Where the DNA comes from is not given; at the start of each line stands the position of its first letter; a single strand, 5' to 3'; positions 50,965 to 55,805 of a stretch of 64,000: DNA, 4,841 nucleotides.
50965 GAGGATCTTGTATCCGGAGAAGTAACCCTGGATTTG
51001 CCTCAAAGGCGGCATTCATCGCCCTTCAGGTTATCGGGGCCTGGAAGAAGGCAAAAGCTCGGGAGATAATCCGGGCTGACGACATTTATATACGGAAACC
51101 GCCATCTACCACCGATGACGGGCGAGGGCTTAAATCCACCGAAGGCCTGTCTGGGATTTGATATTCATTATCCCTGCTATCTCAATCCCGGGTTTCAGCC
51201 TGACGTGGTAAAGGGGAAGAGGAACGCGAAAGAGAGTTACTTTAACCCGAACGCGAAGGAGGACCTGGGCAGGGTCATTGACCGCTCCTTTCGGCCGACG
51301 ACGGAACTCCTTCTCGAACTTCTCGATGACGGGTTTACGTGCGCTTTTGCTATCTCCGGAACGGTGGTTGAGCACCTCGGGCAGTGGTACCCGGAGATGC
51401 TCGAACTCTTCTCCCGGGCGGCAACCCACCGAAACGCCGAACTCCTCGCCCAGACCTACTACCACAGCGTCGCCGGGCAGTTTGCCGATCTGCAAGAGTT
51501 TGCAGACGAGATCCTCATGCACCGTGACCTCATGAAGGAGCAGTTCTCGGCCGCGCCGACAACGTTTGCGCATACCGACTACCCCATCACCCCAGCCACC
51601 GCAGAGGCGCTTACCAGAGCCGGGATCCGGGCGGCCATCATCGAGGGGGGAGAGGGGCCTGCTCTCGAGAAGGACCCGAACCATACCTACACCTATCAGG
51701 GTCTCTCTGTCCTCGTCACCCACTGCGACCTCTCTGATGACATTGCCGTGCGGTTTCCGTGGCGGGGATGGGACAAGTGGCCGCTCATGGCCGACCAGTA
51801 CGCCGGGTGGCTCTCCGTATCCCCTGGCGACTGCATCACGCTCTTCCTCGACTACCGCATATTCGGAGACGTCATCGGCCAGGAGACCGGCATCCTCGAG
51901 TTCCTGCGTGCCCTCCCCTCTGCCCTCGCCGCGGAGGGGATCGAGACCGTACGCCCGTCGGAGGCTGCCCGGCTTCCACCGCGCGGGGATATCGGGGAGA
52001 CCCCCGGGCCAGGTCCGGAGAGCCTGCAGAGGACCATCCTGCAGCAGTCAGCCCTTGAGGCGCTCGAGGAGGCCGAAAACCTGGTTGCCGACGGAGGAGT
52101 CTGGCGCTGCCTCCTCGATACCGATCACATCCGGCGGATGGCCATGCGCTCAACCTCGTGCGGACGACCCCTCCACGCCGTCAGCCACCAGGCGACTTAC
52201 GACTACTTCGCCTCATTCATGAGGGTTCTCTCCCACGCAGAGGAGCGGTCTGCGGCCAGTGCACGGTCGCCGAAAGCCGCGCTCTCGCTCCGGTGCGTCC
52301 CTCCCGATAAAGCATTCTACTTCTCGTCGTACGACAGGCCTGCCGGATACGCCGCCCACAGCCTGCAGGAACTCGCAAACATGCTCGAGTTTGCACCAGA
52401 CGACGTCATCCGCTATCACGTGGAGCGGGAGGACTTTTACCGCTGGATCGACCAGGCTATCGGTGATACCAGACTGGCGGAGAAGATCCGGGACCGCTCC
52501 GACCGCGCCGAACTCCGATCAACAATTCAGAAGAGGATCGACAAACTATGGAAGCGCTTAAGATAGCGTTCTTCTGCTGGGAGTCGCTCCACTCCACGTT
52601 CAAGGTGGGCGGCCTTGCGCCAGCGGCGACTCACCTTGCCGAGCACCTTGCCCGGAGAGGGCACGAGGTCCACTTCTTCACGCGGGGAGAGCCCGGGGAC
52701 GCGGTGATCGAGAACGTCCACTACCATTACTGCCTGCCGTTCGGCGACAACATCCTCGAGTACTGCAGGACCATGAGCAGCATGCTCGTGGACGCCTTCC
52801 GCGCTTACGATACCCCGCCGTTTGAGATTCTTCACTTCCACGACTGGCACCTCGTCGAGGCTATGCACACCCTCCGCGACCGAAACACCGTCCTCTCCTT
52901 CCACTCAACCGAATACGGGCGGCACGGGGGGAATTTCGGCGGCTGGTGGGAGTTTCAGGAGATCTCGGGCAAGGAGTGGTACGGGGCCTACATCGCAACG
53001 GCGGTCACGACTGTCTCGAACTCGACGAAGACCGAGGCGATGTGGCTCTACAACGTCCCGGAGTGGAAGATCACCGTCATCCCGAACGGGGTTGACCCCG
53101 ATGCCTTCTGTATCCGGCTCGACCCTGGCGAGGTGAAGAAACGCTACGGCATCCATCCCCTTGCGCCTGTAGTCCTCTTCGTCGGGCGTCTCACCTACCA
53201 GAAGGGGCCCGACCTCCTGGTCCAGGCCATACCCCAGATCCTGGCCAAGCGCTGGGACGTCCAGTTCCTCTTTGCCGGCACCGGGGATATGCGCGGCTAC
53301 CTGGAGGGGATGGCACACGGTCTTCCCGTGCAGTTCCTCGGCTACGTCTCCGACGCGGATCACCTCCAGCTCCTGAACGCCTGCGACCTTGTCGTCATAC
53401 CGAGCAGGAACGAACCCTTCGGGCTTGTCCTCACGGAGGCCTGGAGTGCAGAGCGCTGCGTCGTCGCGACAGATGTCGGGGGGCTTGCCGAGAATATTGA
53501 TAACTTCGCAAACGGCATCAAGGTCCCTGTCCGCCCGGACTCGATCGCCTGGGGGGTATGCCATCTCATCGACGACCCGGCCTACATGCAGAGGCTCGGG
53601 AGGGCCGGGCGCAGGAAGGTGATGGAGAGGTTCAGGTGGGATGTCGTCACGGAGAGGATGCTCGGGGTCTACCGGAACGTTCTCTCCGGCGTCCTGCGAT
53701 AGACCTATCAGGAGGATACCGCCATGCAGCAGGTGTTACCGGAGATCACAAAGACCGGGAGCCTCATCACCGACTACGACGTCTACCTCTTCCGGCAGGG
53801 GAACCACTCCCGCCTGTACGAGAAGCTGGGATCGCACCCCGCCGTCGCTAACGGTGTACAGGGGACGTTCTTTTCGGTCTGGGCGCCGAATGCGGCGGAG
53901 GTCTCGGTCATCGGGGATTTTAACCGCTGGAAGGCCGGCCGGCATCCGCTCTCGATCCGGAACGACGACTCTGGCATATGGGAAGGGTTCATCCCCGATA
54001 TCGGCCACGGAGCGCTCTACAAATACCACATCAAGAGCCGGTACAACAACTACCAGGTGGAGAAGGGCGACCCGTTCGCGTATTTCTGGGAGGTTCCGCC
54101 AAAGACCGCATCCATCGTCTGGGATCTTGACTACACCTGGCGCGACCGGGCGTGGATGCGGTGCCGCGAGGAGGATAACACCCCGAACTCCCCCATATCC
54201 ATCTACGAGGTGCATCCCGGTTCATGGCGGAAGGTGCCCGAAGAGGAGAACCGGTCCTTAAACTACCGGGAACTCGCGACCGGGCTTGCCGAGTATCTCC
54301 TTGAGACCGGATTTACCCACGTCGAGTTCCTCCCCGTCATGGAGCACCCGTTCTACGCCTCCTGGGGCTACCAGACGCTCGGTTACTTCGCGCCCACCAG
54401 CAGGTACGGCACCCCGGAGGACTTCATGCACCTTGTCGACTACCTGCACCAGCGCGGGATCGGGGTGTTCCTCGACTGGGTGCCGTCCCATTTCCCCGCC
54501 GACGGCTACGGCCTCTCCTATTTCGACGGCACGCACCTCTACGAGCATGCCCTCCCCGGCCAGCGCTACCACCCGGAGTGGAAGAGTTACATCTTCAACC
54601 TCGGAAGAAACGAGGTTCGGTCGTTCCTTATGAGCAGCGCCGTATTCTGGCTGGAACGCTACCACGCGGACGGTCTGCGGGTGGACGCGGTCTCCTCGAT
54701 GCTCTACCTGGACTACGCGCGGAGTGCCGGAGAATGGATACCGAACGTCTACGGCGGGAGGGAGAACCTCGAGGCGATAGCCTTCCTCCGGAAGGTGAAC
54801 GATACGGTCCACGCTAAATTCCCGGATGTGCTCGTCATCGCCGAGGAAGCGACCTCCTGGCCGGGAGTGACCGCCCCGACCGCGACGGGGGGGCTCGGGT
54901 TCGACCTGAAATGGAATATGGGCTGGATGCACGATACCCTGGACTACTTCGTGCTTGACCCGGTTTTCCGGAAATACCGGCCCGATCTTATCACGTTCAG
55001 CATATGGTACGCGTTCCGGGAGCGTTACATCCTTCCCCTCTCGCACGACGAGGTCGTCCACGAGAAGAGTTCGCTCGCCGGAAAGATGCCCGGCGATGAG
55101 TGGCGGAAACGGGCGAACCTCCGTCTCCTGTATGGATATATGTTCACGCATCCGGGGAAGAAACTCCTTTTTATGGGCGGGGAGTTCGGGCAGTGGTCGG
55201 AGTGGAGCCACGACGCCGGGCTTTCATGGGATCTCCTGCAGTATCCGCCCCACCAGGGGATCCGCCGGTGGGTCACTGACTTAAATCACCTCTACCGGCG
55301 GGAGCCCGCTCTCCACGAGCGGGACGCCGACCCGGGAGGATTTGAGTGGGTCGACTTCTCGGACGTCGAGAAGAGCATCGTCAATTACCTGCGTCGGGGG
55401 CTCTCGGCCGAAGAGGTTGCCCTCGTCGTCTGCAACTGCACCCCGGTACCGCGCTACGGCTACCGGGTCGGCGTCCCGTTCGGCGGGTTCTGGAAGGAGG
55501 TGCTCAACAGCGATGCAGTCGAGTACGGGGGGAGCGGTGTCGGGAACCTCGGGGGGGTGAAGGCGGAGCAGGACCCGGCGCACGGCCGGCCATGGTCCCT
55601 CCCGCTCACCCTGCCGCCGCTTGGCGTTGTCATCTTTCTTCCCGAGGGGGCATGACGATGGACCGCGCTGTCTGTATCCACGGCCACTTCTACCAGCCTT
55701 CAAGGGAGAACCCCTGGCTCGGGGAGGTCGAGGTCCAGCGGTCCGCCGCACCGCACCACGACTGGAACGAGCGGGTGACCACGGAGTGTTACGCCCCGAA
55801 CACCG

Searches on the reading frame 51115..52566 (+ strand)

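Call 107: search_protein_families(library=pfam, max_evalue=0.0001, proteins=[window:51115-52566:+])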
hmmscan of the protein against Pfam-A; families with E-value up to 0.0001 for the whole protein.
window:51115-52566:+ (483 aa): 1 family
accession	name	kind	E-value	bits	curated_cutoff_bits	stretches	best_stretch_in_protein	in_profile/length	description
PF03065.20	Glyco_hydro_57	-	3.4e-46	158.3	21.2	1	13-289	2-284/291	Glycosyl hydrolase family 57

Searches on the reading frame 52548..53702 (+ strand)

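Call 107: search_protein_families(library=pfam, max_evalue=0.0001, proteins=[window:52548-53702:+])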
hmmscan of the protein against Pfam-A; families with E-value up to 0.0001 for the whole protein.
window:52548-53702:+ (384 aa): 7 families
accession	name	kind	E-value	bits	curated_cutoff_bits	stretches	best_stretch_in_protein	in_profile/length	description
PF00534.26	Glycos_transf_1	-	1.7e-32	112.8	26.4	1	200-356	9-171/172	Glycosyl transferases group 1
PF13692.12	Glyco_trans_1_4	-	7.1e-32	111.1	27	1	207-343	2-142/142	Glycosyl transferases group 1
PF13439.12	Glyco_transf_4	-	4.9e-26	92.2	28.5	1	20-185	1-169/170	Glycosyltransferase Family 4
PF08323.17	Glyco_transf_5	-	6e-16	59.3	22.7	2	64-164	103-224/239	Starch synthase catalytic domain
PF13579.12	Glyco_trans_4_4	-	4.1e-15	56.9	29.7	1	21-181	1-158/158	Glycosyl transferase 4-like domain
PF20706.3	GT4-conflict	-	8.9e-11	41.8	26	1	206-319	197-322/385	Family 4 Glycosyltransferase in conflict systems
PF13524.12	Glyco_trans_1_2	-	2.7e-05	24.6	25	1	234-372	10-143/144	Glycosyl transferase-like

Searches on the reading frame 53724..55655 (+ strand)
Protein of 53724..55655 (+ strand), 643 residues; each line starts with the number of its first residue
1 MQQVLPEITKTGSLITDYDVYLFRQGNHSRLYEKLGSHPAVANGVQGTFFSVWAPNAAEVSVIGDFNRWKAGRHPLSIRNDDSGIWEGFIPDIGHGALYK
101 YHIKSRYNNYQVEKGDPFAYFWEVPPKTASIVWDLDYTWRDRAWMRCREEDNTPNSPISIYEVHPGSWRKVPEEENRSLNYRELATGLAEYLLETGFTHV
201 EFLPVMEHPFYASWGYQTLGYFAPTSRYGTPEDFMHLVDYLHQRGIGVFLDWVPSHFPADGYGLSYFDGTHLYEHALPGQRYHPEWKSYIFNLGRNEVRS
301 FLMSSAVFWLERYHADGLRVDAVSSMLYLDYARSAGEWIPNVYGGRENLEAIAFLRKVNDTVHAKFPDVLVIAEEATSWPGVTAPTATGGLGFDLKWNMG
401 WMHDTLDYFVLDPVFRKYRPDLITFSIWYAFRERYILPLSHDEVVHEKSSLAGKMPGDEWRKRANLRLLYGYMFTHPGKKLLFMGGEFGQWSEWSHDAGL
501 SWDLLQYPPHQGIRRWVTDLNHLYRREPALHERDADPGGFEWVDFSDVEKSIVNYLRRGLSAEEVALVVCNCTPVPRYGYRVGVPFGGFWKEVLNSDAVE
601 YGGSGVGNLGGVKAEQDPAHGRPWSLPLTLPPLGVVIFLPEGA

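Call 107: search_protein_families(library=pfam, max_evalue=0.0001, proteins=[window:53724-55655:+])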
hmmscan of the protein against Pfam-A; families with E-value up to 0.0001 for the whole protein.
window:53724-55655:+ (643 aa): 3 families
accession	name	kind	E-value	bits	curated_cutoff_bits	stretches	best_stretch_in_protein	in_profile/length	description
PF02806.24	Alpha-amylase_C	-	2.2e-25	89.2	21.2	1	542-640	1-94/95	Alpha amylase, C-terminal all-beta domain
PF02922.24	CBM_48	-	3.5e-22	78.9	22.4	1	34-119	1-83/83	Carbohydrate-binding module 48 (Isoamylase N-terminal domain)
PF00128.31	Alpha-amylase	-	2.4e-13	50.6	22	1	190-257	26-92/446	Alpha amylase, catalytic domain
